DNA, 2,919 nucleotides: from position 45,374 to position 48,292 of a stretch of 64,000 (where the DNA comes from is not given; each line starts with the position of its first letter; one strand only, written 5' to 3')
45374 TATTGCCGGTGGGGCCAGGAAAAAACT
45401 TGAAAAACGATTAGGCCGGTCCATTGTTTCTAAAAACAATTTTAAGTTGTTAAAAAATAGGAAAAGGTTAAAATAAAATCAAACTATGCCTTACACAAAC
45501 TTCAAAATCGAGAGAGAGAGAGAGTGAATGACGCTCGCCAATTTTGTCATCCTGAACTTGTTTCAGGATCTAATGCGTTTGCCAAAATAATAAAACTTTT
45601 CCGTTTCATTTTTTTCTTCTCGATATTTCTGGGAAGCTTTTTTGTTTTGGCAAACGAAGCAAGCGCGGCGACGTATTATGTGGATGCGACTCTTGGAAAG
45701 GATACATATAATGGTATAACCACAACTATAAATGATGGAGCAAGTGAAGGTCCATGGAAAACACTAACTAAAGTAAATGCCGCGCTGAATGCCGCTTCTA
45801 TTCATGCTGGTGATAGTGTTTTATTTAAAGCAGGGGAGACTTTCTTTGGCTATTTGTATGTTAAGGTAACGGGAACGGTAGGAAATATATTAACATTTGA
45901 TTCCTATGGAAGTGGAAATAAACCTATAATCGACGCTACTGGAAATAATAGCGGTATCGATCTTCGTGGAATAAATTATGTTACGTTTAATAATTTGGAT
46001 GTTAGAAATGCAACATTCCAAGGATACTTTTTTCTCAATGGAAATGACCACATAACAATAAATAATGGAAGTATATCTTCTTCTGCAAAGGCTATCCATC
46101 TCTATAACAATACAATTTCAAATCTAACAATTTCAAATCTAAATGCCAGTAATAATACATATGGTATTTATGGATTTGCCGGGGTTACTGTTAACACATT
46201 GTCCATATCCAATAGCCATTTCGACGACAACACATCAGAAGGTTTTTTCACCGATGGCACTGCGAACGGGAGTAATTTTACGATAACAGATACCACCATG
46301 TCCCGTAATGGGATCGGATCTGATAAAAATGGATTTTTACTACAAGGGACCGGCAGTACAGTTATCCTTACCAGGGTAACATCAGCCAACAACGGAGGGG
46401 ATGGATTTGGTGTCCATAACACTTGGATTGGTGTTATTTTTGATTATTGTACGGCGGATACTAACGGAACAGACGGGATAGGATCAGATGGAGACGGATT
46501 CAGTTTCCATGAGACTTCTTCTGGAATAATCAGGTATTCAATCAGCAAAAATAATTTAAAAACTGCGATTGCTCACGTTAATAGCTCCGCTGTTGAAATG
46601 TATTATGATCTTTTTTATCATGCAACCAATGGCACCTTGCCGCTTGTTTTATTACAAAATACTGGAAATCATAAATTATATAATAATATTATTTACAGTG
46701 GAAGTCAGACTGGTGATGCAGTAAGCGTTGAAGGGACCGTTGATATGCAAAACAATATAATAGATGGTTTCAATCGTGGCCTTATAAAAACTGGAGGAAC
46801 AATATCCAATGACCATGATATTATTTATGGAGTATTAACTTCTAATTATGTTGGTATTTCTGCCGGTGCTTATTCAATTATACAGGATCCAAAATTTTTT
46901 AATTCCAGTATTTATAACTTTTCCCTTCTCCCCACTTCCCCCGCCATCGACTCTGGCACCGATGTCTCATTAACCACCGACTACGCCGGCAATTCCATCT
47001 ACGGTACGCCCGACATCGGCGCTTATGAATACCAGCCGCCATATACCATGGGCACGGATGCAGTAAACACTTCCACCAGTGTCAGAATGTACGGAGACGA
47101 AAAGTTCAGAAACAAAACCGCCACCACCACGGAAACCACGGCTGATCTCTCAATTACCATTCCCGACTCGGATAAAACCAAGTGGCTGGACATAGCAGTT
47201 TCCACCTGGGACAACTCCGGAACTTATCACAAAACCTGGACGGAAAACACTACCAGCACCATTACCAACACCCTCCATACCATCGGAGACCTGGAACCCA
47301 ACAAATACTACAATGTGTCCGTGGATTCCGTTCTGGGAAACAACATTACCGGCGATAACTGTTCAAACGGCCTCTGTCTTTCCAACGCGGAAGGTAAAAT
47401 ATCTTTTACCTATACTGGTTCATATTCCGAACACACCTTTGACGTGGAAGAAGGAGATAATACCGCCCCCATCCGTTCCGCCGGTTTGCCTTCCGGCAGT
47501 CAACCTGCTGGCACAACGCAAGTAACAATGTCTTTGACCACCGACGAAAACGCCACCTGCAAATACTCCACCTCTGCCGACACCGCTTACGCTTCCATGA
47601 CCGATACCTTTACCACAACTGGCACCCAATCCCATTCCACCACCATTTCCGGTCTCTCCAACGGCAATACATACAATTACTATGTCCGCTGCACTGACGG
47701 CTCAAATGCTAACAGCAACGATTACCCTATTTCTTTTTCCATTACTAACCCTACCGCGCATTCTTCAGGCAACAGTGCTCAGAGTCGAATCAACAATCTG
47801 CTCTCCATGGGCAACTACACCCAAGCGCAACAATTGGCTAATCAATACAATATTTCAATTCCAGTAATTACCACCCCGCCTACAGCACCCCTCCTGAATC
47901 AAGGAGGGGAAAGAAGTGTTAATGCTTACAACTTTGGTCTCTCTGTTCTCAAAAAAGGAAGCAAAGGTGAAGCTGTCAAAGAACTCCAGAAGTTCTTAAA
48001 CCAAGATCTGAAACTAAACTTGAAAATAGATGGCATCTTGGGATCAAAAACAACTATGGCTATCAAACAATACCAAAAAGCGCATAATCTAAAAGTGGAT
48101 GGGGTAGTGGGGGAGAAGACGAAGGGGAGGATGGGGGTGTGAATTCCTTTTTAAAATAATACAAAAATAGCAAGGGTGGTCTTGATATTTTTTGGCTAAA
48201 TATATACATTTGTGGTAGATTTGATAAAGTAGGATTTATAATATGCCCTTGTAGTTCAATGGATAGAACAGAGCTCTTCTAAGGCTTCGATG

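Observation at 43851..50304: Accessory island spanning tRNA-Val to tRNA-Arg(UCU): Bro-N/DinD-like protein, beta-helix surface protein, then SWIM and Fic proteins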

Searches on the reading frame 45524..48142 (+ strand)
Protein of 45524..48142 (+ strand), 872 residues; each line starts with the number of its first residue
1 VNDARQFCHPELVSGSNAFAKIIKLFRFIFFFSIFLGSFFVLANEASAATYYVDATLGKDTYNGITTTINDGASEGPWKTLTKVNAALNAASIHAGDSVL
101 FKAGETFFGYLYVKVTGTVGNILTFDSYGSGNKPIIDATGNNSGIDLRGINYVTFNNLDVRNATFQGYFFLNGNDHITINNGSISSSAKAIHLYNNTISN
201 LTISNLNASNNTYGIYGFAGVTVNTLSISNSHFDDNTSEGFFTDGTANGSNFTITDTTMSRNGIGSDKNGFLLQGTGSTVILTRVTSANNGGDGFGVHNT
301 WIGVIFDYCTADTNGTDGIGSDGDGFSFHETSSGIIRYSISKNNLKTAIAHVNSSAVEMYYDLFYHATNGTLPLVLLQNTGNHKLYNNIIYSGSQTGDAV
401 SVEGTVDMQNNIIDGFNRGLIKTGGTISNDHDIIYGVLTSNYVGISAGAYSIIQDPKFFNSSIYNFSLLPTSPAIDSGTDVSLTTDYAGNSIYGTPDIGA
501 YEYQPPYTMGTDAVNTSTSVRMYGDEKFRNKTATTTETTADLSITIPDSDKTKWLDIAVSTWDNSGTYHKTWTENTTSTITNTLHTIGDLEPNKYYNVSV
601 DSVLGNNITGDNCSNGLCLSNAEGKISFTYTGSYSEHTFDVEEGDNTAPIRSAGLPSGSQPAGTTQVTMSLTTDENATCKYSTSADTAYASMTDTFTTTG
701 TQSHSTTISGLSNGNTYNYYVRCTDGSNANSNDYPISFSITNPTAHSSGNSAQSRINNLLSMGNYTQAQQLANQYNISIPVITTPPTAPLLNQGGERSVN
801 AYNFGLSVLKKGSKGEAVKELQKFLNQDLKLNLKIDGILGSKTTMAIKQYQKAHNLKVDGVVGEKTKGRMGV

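Call 9: search_protein_families(library=pfam, proteins=[window:45524-48142:+], max_evalue=0.01)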
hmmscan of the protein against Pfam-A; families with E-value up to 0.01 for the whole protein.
window:45524-48142:+ (872 aa): 4 families
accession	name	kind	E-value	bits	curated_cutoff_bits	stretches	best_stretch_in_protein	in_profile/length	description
PF01471.23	PG_binding_1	-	6e-15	55.6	23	1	815-870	2-57/57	Putative peptidoglycan binding domain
PF13229.12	Beta_helix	-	8.2e-08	32.5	25.9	2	143-300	1-147/158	Right handed beta helix region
PF09374.15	PG_binding_3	-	0.0024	18.5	24.6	0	817-849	2-33/76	Predicted Peptidoglycan domain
PF16656.11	Pur_ac_phosph_N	-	0.008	17.2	30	1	667-726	15-83/93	Purple acid Phosphatase, N-terminal domain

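Call 22: search_protein_families(library=ncbifam, proteins=[window:45524-48142:+], max_evalue=0.01)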
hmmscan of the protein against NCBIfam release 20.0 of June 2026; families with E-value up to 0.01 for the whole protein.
window:45524-48142:+ (872 aa): 5 families
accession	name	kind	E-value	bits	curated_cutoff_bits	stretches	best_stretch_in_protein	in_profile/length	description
TIGR02869.1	spore_SleB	equivalog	1.6e-11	44.5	236.5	1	807-871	5-69/201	spore cortex-lytic enzyme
NF041518.1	choice_anch_Q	domain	4.3e-10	39.7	25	1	463-504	14-58/58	choice-of-anchor Q domain-containing protein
NF052335.1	PdgHdaseHSB129560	equivalog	4.3e-08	32.9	500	1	804-867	195-258/330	peptidoglycan hydrolase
NF052377.1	lmo1851_S41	exception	0.00095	18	725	1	808-866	383-441/468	lmo1851 family serine protease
TIGR03979.1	His_Ser_Rich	equivalog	0.0045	17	121.65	1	773-866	125-182/190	His-Xaa-Ser repeat protein HxsA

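Call 23: search_protein_families(library=phrogs, proteins=[window:45524-48142:+], max_evalue=0.01)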
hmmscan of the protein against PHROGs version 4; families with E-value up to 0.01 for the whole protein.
window:45524-48142:+ (872 aa): 6 families
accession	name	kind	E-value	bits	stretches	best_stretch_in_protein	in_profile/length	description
phrog_2649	-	lysis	1.1e-17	65.8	1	765-868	150-233/261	endolysin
phrog_1493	-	lysis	1.1e-11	45.5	1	713-870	195-305/394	endolysin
phrog_1224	-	head and packaging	4.2e-11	43.8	1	808-867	3-61/438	endolysin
phrog_1512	-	lysis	1.5e-05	26.2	1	806-870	174-242/314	endolysin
phrog_6707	-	lysis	0.00016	21.6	1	810-871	180-243/311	endolysin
phrog_16428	-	lysis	0.0045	16.7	1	819-866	464-514/520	endolysin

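Call 24: search_protein_families(library=padloc, proteins=[window:45524-48142:+], max_evalue=0.01)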
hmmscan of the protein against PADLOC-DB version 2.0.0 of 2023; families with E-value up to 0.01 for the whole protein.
window:45524-48142:+ (872 aa): 0 families

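Call 84: find_homologous_proteins(query=window:45524-48142:+, max_evalue=1e-10)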
Query window:45524-48142:+ (872 aa): 162 proteins with E <= 1e-10 among 8000 candidates; the best 120 are listed.
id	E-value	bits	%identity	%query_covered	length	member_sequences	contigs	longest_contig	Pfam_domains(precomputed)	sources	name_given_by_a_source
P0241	0.0e+0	1931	100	100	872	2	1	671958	PF13229.13,PF01471.24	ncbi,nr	ncbi:MAG: peptidoglycan-binding protein [Candidatus Pacebacteria bacterium]|nr:peptidoglycan-binding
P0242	4.8e-159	550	40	95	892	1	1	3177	PF13229.13,PF01471.24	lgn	-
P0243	2.7e-154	534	41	84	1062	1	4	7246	PF13229.13,PF19077.7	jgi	jgi:hypothetical protein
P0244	2.6e-147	511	40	73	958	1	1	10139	PF13229.13,PF22842.4,PF19077.7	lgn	-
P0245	4.0e-135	470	48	51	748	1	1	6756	PF13229.13,PF05048.20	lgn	-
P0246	5.1e-131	457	41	68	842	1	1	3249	PF13229.13,PF05048.20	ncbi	-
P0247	7.8e-126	440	37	95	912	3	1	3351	PF13229.13,PF01471.24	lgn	-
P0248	3.2e-120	421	39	69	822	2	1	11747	PF13229.13,PF01471.24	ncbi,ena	-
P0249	2.0e-110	389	43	55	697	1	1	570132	PF13229.13,PF00041.28,PF05048.20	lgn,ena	-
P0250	5.9e-107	377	43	57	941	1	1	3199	PF13229.13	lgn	-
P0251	4.1e-102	361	38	53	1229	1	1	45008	PF13229.13,PF23457.2,PF01476.27,PF00041.28,PF16656.12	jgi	-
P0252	7.6e-101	357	42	42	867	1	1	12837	PF13229.13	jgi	jgi:hypothetical protein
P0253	1.0e-98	350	32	80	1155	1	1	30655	PF13229.13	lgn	-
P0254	4.7e-98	348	39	56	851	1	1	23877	PF13229.13,PF22842.4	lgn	-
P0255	2.4e-97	345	44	57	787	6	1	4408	PF13229.13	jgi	jgi:hypothetical protein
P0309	1.6e-39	154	42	31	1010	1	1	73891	PF01471.24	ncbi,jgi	ncbi:MAG: peptidoglycan-binding domain-containing protein [Candidatus Paceibacterota bacterium]|jgi:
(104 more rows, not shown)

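Call 99: find_encoding_contigs(protein=P0309, flank=5000, max_places=3)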
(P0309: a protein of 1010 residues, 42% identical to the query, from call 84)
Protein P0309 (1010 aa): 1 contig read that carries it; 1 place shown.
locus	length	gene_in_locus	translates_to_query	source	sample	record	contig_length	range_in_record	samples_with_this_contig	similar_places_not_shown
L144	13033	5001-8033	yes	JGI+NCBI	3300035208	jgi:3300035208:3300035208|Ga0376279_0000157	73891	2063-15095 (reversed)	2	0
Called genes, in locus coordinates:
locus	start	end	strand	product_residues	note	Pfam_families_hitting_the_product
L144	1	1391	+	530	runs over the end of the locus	PF05362:Lon_C, PF13541:ChlI, PF00158:Sigma54_activat (faint), PF01078:Mg_chelatase, PF00004:AAA (weak), PF00493:MCM, PF07728:AAA_5 (weak), PF13335:Mg_chelatase_C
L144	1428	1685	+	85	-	-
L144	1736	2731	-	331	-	PF23462:LysM3_NFP (faint), PF01476:LysM, PF23446:LysM1_NFP_LYK (faint), PF23473:LysM3_LYK4_5, PF01476:LysM, PF01551:Peptidase_M23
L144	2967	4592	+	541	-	PF00580:UvrD-helicase, PF13245:AAA_19, PF13361:UvrD_C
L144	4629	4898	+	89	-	PF13361:UvrD_C, PF13538:UvrD_C_2 (weak)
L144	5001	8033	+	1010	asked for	PF01471:PG_binding_1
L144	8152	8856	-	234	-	PF00300:His_Phos_1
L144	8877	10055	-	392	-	PF12704:MacB_PCD, PF02687:FtsX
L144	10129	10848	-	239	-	PF02463:SMC_N (weak), PF00005:ABC_tran, PF13304:AAA_21 (faint)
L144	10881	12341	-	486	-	PF25917:BSH_RND (faint), PF25954:Beta-barrel_RND_2, PF25990:Beta-barrel_YknX, PF25989:YknX_C (weak)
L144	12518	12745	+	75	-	PF04070:DUF378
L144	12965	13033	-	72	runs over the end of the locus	-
